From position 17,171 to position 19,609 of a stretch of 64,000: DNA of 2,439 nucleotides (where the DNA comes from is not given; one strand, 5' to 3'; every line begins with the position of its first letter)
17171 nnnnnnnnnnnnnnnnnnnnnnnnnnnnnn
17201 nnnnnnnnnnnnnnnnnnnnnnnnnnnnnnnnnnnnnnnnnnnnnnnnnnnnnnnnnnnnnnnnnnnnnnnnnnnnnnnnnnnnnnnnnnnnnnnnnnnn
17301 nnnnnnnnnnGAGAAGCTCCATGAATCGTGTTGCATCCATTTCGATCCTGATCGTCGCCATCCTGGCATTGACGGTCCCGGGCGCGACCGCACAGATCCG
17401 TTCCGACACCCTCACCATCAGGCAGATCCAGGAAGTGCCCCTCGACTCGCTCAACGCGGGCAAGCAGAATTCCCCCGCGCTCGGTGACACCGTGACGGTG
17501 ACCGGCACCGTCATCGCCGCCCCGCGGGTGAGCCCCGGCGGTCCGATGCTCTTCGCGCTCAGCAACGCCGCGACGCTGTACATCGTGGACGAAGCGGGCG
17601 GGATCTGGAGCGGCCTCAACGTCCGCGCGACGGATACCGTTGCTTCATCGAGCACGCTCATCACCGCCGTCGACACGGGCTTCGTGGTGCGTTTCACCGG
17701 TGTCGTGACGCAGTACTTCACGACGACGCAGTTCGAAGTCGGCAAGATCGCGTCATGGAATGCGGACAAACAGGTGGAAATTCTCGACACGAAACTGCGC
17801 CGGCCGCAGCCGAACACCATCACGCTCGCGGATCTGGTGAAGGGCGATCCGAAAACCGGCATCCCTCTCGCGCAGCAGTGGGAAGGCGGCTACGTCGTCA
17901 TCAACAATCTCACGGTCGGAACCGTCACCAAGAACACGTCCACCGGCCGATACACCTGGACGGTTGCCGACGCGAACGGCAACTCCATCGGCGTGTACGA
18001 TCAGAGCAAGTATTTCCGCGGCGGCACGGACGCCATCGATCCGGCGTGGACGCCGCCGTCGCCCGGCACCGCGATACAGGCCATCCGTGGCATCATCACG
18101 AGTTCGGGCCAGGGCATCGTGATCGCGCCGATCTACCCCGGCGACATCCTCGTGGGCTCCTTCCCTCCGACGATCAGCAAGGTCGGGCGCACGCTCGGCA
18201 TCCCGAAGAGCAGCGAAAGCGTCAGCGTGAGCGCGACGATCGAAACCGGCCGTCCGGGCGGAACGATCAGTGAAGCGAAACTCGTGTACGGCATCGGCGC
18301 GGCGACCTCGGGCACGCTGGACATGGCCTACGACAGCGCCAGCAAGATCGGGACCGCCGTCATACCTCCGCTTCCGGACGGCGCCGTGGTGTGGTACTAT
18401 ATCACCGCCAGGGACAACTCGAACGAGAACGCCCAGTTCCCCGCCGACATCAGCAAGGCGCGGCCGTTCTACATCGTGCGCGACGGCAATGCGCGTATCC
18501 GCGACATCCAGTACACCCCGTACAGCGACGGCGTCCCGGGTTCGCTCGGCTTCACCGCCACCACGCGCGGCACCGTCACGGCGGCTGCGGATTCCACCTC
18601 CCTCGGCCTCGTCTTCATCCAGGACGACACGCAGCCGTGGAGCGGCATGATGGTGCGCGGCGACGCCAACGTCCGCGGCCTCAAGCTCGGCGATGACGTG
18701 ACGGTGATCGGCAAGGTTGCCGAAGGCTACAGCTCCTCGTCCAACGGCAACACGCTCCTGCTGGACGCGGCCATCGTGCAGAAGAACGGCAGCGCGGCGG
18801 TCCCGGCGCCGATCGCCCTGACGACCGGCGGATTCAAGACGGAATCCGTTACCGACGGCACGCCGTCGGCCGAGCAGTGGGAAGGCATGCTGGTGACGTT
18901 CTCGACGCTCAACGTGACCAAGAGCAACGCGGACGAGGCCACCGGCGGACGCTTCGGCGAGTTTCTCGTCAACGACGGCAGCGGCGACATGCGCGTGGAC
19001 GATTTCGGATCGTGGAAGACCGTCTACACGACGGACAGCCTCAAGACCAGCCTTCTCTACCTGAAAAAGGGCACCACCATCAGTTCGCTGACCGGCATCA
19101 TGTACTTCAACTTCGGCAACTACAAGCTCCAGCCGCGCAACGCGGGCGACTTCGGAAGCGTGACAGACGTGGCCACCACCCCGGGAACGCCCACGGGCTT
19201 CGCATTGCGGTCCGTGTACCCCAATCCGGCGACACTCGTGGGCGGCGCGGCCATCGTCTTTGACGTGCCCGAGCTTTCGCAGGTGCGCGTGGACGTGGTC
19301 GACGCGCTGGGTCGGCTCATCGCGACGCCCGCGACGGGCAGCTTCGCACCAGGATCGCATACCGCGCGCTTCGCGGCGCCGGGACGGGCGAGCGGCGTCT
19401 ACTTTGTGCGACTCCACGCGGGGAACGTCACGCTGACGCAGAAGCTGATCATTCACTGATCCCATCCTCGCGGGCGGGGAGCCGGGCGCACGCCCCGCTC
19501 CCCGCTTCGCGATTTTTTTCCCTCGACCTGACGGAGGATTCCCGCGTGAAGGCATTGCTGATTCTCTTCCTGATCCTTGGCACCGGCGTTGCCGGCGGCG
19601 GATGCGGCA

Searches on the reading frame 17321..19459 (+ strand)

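Call 22: search_protein_families(library=pfam, max_evalue=0.001, proteins=[window:17321-19459:+])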
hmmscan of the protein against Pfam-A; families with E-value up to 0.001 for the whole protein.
window:17321-19459:+ (712 aa): 2 families
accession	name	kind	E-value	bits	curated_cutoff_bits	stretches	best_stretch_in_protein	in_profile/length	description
PF18962.6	Por_Secre_tail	-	4.1e-08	33.8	27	1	632-711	1-75/75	Secretion system C-terminal sorting domain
PF01336.31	tRNA_anti-codon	-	0.00058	20.2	27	0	414-469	2-60/75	OB-fold nucleic acid binding domain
